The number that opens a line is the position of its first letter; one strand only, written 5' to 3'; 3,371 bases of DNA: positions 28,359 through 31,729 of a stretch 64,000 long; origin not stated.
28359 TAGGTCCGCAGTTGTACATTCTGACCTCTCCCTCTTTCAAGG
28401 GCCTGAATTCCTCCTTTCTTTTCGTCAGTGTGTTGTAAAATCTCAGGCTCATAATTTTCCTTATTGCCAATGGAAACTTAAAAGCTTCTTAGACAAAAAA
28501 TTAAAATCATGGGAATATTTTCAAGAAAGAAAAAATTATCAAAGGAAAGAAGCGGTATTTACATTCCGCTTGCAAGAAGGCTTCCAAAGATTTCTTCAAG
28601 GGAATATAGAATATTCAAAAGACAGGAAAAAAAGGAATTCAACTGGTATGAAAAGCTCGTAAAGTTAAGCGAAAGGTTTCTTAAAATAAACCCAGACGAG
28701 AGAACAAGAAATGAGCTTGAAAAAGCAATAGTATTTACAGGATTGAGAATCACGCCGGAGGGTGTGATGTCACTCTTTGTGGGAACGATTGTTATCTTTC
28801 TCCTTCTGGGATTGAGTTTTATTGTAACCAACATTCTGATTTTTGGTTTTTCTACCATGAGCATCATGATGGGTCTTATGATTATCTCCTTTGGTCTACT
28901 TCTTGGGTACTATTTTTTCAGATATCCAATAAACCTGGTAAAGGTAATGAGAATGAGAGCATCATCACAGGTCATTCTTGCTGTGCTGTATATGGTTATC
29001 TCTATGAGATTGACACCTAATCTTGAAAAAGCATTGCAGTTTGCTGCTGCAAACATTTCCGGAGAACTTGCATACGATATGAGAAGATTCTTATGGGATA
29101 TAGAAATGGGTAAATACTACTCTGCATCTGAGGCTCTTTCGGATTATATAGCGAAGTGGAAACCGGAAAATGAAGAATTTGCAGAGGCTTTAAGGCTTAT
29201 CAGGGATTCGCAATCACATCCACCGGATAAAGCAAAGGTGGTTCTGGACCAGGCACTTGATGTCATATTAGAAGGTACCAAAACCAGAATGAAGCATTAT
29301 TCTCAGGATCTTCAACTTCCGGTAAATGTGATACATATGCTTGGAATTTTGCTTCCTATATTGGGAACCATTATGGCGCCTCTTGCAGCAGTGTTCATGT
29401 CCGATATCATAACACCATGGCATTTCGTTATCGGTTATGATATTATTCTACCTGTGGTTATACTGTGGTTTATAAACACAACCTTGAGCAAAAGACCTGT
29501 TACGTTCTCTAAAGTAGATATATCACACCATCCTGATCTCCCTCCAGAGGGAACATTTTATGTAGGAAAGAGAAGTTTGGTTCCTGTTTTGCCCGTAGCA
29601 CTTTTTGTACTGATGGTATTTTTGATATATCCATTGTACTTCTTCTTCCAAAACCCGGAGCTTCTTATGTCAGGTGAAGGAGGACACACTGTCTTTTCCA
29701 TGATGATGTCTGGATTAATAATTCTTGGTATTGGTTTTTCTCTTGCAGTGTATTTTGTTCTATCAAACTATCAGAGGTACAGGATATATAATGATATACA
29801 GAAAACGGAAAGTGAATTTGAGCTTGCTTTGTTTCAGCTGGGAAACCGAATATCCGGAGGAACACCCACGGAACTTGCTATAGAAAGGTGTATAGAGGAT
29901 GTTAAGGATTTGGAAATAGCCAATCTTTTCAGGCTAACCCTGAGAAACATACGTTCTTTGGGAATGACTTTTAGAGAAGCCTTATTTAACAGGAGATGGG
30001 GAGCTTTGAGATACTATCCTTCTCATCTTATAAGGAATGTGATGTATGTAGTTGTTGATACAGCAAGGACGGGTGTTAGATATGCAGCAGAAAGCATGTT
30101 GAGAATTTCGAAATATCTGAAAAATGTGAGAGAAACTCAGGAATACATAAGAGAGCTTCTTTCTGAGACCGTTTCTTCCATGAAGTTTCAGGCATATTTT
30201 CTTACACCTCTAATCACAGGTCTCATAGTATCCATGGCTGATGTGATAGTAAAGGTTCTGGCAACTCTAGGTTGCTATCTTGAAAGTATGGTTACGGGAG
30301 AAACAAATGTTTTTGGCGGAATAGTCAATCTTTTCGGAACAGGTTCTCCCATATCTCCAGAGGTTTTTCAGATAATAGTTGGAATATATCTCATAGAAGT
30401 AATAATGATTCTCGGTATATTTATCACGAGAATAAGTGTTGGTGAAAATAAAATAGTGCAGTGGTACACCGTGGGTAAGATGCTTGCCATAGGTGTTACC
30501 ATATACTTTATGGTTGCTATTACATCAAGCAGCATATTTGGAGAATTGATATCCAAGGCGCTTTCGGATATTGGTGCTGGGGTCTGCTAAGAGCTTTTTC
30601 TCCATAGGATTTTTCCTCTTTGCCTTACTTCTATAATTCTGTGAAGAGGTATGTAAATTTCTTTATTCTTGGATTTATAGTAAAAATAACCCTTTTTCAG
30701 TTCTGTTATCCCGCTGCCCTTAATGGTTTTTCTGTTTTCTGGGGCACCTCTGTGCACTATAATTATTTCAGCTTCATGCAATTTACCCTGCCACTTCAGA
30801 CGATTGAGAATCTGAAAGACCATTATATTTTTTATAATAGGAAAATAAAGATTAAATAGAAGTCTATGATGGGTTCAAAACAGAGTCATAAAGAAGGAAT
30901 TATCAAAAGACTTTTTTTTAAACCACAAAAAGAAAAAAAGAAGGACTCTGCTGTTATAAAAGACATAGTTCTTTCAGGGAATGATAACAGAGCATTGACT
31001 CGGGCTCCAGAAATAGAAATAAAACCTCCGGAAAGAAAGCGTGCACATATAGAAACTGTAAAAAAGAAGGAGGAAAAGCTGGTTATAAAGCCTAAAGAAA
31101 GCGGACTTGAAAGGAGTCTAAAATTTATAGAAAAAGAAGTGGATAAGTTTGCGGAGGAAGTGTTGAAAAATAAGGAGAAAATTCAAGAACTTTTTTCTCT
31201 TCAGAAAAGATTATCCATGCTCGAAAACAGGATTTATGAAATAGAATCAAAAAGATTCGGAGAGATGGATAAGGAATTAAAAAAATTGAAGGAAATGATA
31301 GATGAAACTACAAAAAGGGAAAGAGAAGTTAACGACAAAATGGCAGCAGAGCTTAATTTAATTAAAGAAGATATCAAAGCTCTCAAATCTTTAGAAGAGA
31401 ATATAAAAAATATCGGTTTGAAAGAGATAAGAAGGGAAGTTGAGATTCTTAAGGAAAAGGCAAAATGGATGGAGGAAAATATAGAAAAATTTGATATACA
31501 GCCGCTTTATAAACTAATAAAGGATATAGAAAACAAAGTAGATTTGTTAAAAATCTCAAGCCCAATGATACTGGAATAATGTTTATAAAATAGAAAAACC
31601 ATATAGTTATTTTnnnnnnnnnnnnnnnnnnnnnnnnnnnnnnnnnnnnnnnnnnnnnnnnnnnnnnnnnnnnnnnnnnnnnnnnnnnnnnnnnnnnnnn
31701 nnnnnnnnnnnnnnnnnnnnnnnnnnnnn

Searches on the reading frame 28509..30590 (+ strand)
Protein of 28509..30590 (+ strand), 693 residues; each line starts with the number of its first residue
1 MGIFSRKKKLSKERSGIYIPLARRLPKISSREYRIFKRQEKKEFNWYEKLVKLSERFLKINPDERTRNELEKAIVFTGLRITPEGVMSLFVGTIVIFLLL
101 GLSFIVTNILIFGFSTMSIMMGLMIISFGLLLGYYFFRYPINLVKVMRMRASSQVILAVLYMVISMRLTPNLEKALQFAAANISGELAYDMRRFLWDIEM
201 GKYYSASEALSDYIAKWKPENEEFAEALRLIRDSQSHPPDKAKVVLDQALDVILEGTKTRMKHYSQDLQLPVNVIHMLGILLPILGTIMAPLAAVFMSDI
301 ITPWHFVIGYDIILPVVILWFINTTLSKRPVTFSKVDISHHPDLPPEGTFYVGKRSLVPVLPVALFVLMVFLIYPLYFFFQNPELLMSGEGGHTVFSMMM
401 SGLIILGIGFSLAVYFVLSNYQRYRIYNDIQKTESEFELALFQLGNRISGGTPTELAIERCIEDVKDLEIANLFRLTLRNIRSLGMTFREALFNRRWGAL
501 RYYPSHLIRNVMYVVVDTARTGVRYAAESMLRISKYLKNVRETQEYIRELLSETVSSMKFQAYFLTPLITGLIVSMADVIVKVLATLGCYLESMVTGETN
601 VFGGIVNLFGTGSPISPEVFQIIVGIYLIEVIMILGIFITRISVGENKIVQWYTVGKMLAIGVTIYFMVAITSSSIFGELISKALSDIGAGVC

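Call 44: search_protein_families(library=pfam, proteins=[window:28509-30590:+], max_evalue=0.00001)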
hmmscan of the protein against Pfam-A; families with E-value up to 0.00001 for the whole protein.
window:28509-30590:+ (693 aa): 0 families

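Call 76: search_protein_families(library=pfam, proteins=[window:28509-30590:+], max_evalue=0.1)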
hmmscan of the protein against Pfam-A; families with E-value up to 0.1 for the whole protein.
window:28509-30590:+ (693 aa): 0 families

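Call 79: search_protein_families(library=ncbifam, proteins=[window:28509-30590:+], max_evalue=0.1)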
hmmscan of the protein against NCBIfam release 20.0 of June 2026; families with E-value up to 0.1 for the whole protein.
window:28509-30590:+ (693 aa): 0 families

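Call 80: search_solved_structures(query=window:28509-30590:+, max_evalue=10)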
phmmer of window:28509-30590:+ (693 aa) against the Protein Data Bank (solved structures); distinct sequences matched with E-value up to 10: 1.
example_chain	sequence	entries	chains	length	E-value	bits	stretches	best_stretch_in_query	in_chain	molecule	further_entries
9k5h_A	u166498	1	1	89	1.1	10.9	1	206-259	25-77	C2-Zn2-HEHE-2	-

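Call 88: search_protein_representatives(protein=window:28509-30590:+)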
Query: 693 residues. Proteins with E-value up to 0.001 (for the whole library): 935; up to 1e-10: 705; up to 1e-30: 389. The best 150 are listed.
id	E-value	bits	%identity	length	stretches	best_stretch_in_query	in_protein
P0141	0.0e+00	1045.8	69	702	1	8-689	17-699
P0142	1.2e-154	532.8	63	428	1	280-691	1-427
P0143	6.2e-151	520.6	42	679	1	23-682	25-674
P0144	1.8e-148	512.4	40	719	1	9-687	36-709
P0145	2.3e-147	508.8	40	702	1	26-686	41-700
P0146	5.5e-146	504.3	39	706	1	6-677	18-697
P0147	1.5e-145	502.8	42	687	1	16-680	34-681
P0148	9.3e-145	500.2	41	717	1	8-685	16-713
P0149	5.4e-143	494.4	40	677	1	9-685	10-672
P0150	9.8e-142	490.2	53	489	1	1-456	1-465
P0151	5.3e-140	484.5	39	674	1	6-684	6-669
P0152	9.1e-140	483.7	38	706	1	28-682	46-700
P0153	2.0e-137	475.9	39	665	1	27-672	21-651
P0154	1.0e-134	467.0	39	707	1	24-685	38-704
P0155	3.6e-133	461.9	41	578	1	126-689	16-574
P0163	1.8e-122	426.5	36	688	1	30-679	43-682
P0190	4.2e-106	372.5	33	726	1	28-686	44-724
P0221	7.8e-94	331.9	31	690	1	30-678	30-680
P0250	7.0e-84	299.0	32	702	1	26-678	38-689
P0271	4.6e-76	273.2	29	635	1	32-670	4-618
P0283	5.2e-71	256.5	29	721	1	22-674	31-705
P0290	4.5e-68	246.8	28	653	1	72-680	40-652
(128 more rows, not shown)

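Call 89: list_cluster_members(proteins=[P0141, P0143, P0149, P0163, P0190, P0221, P0250, P0271, P0283, P0290])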
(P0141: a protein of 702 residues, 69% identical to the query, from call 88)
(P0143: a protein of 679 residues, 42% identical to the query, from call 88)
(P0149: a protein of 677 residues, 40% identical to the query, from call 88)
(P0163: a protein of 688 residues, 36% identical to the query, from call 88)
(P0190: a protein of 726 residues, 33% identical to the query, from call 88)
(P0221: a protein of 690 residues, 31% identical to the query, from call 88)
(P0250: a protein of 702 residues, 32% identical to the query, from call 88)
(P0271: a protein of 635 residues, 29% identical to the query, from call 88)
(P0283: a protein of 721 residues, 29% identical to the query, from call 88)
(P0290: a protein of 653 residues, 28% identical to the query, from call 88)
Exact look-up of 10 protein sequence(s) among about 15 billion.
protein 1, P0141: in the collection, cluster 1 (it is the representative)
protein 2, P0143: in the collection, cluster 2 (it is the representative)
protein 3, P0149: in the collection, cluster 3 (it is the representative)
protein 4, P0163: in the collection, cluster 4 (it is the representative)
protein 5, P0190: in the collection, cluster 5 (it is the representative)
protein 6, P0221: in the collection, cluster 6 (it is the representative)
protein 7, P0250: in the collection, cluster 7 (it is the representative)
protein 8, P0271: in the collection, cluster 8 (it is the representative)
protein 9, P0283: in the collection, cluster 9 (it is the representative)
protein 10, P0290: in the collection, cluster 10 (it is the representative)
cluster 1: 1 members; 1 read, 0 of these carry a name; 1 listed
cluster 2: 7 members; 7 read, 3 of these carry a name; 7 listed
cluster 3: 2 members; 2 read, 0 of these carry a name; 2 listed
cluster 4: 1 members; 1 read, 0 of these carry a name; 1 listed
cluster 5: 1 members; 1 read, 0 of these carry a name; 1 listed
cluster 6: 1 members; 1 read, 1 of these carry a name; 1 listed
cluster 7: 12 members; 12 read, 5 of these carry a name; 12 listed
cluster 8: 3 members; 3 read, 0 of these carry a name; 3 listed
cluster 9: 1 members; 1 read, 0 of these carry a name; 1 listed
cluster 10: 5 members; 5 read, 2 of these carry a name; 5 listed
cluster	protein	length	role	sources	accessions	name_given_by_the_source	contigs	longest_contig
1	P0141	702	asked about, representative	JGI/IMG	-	-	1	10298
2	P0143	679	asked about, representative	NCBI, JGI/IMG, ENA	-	-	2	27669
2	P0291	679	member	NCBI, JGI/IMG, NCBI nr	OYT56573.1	MAG: hypothetical protein B6U68_03055 [Candidatus Aenigmarchaeota archaeon ex4484_14]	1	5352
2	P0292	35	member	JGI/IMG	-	hypothetical protein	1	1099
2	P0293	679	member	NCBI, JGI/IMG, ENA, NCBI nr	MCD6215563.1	MAG: hypothetical protein J7J92_00620 [Candidatus Aenigmarchaeota archaeon] | hypothetical protein [Candidatus Aenigmarchaeota archaeon]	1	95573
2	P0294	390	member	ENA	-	-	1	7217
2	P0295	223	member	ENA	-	-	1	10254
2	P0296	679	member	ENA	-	-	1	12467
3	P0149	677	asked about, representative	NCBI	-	-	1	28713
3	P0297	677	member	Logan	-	-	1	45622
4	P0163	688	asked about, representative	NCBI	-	-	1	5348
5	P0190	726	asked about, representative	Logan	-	-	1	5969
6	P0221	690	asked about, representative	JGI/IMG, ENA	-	Flp pilus assembly protein TadB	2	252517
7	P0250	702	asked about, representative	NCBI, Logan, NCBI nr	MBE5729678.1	hypothetical protein IG206_02670 [Candidatus Parvarchaeota archaeon] | hypothetical protein [Candidatus Acidifodinimicrobium mancum]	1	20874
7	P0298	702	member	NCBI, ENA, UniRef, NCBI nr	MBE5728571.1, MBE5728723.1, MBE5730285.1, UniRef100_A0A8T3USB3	hypothetical protein IHE51_01805 [Candidatus Parvarchaeota archaeon] | Type II secretion system protein GspF domain-containing protein n=1 Tax=Candidatus ... | hypothetical protein [Candidatus Acidifodinimicrobium mancum]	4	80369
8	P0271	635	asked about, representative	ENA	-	-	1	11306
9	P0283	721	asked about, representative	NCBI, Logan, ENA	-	-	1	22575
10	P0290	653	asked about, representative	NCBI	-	-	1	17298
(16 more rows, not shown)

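Call 100: predict_structure(alignment_id=A4)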
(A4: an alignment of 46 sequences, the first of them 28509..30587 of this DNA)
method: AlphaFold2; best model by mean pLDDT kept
length: 693 residues; sequences in the alignment: 46
mean_pLDDT: 87.0   pTM: 0.83
mean pLDDT of the five models: 87.0, 84.7, 84.6, 84.1, 84.0
residues with pLDDT >= 90: 424; 70-90: 198; 50-70: 39; < 50: 32
segments of 3 or more residues with pLDDT < 50: 1-29, 691-693
pLDDT, mean of each block of 10 residues (from residue 1): 36 40 46 65 83 93 94 87 95 95 92 84 91 94 87 89 90 92 86 88 91 90 95 95 95 92 92 89 84 80 86 91 89 82 93 91 97 95 80 82 96 97 95 94 95 93 95 96 95 95 92 89 89 91 90 93 94 88 81 66 61 76 94 95 92 97 96 89 74 43
secondary structure, 60 per line:
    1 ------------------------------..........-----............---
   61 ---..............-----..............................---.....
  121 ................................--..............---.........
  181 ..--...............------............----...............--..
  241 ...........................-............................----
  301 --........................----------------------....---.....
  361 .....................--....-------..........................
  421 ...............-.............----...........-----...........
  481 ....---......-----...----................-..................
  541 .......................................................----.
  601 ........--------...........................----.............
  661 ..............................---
elements in order (helices of 4 or more, strands of 3 or more residues): H31-40 H46-57 H64-77 H83-112 H116-152 H155-168 H172-182 H185-199 H206-217 H222-236 H239-267 H269-296 H303-326 E349-352 E356-359 H360-381 H384-387 H395-435 H437-449 H454-464 H470-484 H488-493 H506-521 H523-595 H600-608 H617-643 H648-690

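Call 103: fold_search(model_id=the predicted structure, library=pdb)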
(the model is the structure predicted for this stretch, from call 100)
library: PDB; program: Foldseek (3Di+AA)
matches with E <= 10: 346; with E <= 0.001: 0
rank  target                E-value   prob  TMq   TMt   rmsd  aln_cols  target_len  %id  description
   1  5lzr_A                2.1e-01  0.13  0.11  0.11  30.9       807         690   10  Crystal structure of Thermotoga maritima sodium pumping membrane integral pyrophosphatase in complex with tungstate an (released 2016-12-14)
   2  5lzr_B                2.3e-01  0.10  0.09  0.09  32.1       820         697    9  Crystal structure of Thermotoga maritima sodium pumping membrane integral pyrophosphatase in complex with tungstate an (released 2016-12-14)
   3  8pm6                  3.4e-01  0.08  0.09  0.08  36.5       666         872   11  Human bile salt export pump (BSEP) in complex with inhibitor GBM in nanodiscs (released 2023-11-22)
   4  9mvz_D                3.4e-01  0.06  0.08  0.06  59.1       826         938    9  Tripartite complex of MmpL5-S5-AcpM from Mycolicibacterium smegmatis (released 2025-07-30)
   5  9syt_A                3.6e-01  0.07  0.08  0.07  38.2       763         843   10  Asymmetric hexameric MmpS4-MmpL4 complex from Mycobacterium tuberculosis with "long" coiled-coil domain (released 2026-01-28)
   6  3p03_C                3.8e-01  0.08  0.09  0.10  32.2       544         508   13  Crystal structure of BetP-G153D with choline bound (released 2011-03-30)
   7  9mfl_A                4.2e-01  0.12  0.07  0.12  26.2       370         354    9  Structure of zebrafish OTOP1 in nanodisc in the presence of inhibitor C11 (released 2025-11-05)
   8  7f47                  4.9e-01  0.08  0.08  0.07  25.2       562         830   12  Cryo-EM structure of Rhizobium etli MprF (released 2022-06-22)
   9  9i66_A                5.3e-01  0.08  0.08  0.10  31.0       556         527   14  Downregulated state of the betaine transporter BetP (released 2026-02-18)
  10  6qxa_B                5.3e-01  0.07  0.09  0.09  32.4       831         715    9  Structure of membrane bound pyrophosphatase from Thermotoga maritima in complex with imidodiphosphate and N-[(2-amino- (released 2019-04-10)
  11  4ain_C                5.5e-01  0.08  0.08  0.10  31.2       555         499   14  Crystal structure of BetP with asymmetric protomers. (released 2012-06-06)
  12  8y4w_A                5.9e-01  0.08  0.10  0.11  30.9       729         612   10  Sialic acid bound form of Tripartite ATP-independent Periplasmic (TRAP) transporter from Fusobacterium nucleatum. (released 2024-12-11)
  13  8y6i_A                6.4e-01  0.07  0.10  0.10  37.1       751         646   10  P-glycoprotein in complex with UIC2 Fab and triple elacridar molecules in nanodisc (released 2024-04-17)
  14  9i5z_C                6.6e-01  0.05  0.07  0.09  30.8       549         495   14  Upregulated state of BetP in potassium (released 2026-02-18)
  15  5gpj_C                6.9e-01  0.08  0.11  0.11  32.2       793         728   10  Crystal Structure of Proton-Pumping Pyrophosphatase (released 2016-12-28)
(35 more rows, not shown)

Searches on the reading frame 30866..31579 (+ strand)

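Call 44: search_protein_families(library=pfam, proteins=[window:30866-31579:+], max_evalue=0.00001)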
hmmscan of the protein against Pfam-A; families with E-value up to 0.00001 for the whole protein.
window:30866-31579:+ (237 aa): 0 families

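Call 58: search_protein_families(library=pfam, proteins=[window:30866-31579:+], max_evalue=0.1)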
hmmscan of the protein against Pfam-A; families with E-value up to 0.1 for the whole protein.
window:30866-31579:+ (237 aa): 7 families
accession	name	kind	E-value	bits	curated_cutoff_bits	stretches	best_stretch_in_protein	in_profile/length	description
PF07926.17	TPR_MLP1_2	-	0.0039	17.6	36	0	134-207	20-88/129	TPR/MLP1/MLP2-like protein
PF01017.26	STAT_alpha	-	0.021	15.3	27.5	0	89-172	8-88/167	STAT transcription factor, coiled-coil domain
PF02601.20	Exonuc_VII_L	-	0.023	14.6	35.9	1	79-199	143-263/315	Exonuclease VII, large subunit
PF21938.1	CAP_N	-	0.025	15.1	27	1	87-173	11-95/159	CAP, N-terminal domain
PF04793.17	Herpes_BBRF1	-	0.026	14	25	0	153-229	207-279/286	BRRF1-like protein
PF08663.15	HalX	-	0.027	15.3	23.2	1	104-154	7-63/68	HalX domain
PF23284.2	KOW2_Spt5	-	0.079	13.3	28.9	0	68-95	23-50/50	Transcription elongation factor SPT5, second KOW domain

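Call 79: search_protein_families(library=ncbifam, proteins=[window:30866-31579:+], max_evalue=0.1)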
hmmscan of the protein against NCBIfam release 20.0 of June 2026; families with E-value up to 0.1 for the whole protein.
window:30866-31579:+ (237 aa): 4 families
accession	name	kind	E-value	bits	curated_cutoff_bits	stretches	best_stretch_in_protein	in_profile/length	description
NF052682.1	morpho_FcmC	equivalog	0.022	15.1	90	1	102-150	62-110/159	filament morphology membrane protein FcmC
TIGR02047.1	CadR-PbrR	equivalog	0.031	14.3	151.45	1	135-184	60-109/127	Cd(II)/Pb(II)-responsive transcriptional regulator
NF049873.2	cytotoxin_MakE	exception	0.036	13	360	1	67-207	50-187/352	alpha-pore-forming cytotoxin subunit MakE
NF003034.1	PRK03918.1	equivalog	0.044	11.7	700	1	57-225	480-649/878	DNA double-strand break repair ATPase Rad50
